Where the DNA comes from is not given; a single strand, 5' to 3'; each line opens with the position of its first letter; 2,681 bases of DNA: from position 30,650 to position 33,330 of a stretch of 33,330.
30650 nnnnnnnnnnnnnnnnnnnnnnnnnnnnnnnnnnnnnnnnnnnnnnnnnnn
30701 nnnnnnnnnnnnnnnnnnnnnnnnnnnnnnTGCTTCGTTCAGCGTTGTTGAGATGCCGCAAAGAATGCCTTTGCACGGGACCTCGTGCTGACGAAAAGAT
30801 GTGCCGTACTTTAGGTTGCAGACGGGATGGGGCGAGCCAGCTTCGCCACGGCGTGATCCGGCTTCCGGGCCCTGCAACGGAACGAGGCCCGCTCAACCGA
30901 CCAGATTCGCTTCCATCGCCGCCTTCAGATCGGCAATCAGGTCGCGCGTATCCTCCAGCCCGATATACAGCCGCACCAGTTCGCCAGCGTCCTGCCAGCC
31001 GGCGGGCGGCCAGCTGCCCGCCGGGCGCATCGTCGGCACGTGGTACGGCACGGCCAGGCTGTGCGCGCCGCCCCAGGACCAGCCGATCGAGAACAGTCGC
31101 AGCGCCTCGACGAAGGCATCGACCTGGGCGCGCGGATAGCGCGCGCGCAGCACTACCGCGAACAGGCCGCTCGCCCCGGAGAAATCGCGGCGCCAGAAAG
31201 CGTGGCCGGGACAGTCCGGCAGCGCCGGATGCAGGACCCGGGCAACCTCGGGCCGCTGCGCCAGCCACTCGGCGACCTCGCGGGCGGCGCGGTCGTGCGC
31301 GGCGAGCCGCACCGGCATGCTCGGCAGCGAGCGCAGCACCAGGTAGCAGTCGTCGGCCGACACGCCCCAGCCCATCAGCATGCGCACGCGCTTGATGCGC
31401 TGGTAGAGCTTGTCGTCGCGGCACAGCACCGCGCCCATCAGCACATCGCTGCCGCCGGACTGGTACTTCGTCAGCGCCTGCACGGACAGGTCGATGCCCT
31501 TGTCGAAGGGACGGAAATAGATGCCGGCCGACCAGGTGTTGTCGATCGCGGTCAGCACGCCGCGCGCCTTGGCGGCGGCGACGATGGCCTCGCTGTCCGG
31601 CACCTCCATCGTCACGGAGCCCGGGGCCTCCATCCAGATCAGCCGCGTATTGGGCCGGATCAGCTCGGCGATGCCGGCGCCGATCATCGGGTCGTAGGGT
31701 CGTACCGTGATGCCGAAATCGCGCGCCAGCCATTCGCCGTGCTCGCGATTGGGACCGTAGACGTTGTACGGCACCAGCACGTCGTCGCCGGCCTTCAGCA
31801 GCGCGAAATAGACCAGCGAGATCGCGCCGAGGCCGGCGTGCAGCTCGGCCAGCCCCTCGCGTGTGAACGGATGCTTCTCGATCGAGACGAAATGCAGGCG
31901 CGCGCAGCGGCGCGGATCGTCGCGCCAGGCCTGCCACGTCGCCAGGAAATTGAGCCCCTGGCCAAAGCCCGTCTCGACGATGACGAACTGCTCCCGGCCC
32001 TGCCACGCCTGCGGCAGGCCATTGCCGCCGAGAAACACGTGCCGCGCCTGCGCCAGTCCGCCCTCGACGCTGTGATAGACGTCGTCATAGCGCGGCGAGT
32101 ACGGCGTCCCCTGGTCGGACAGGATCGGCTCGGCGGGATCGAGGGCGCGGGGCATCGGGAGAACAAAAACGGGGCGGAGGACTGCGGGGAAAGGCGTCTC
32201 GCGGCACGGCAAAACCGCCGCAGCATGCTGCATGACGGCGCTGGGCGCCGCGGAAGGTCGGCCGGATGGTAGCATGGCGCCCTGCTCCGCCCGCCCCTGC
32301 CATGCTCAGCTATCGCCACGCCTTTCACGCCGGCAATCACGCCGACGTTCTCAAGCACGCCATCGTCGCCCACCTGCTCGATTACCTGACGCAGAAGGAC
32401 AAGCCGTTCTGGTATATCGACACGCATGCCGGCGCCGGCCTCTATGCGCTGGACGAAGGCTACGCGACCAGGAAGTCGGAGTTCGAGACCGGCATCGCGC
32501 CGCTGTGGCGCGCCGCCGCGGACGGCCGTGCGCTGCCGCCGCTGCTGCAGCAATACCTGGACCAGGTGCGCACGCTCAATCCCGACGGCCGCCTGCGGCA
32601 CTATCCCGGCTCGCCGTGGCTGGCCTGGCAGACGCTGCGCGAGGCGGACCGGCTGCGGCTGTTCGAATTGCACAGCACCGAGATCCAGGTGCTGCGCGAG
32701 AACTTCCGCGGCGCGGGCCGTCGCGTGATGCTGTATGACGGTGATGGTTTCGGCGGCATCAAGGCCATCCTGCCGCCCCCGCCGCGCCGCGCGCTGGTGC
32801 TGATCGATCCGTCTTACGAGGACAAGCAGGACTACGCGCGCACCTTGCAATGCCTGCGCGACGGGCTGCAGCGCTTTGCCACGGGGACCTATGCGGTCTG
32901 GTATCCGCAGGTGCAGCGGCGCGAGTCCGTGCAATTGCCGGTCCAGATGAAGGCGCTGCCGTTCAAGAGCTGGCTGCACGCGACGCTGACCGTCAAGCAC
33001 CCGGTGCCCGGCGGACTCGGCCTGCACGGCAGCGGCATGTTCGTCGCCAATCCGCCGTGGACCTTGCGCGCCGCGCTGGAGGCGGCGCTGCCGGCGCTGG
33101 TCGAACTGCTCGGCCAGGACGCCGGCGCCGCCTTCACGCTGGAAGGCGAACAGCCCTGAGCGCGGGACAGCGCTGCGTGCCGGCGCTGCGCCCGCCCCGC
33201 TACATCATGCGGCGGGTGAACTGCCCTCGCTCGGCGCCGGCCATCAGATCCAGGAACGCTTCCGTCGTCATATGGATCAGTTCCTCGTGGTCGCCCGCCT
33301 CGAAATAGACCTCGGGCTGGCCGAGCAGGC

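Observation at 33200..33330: A YbaK-like reading frame runs continuously across the window end and start, so the window appears circularly continuous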

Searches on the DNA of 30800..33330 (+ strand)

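Call 22: search_dna_similar(query=window:30800-33330:+, collection=plasmids, mode=near, max_rows=15)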
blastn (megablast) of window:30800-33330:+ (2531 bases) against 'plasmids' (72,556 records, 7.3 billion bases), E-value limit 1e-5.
Records with a match: 1; places in all: 1; records where one place covers at least 80% of the query: 0.
Best place of each record, by identity: 80-90% 1.
By first word of the organism name: Ralstonia 1.
By predicted mobility (MOB-suite, as given by PLSDB): mobilizable 1.
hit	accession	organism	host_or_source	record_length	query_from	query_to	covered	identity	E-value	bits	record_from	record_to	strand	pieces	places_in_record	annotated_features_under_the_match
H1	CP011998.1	Ralstonia solanacearum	ginger,cell culture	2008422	1497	2367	34%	81.6%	0e+0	712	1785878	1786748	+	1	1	competence protein ComJ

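Call 23: search_dna_similar(query=window:30800-33330:+, collection=phages, mode=near, max_rows=10)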
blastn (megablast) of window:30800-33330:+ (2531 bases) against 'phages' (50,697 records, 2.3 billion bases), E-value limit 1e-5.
No match.
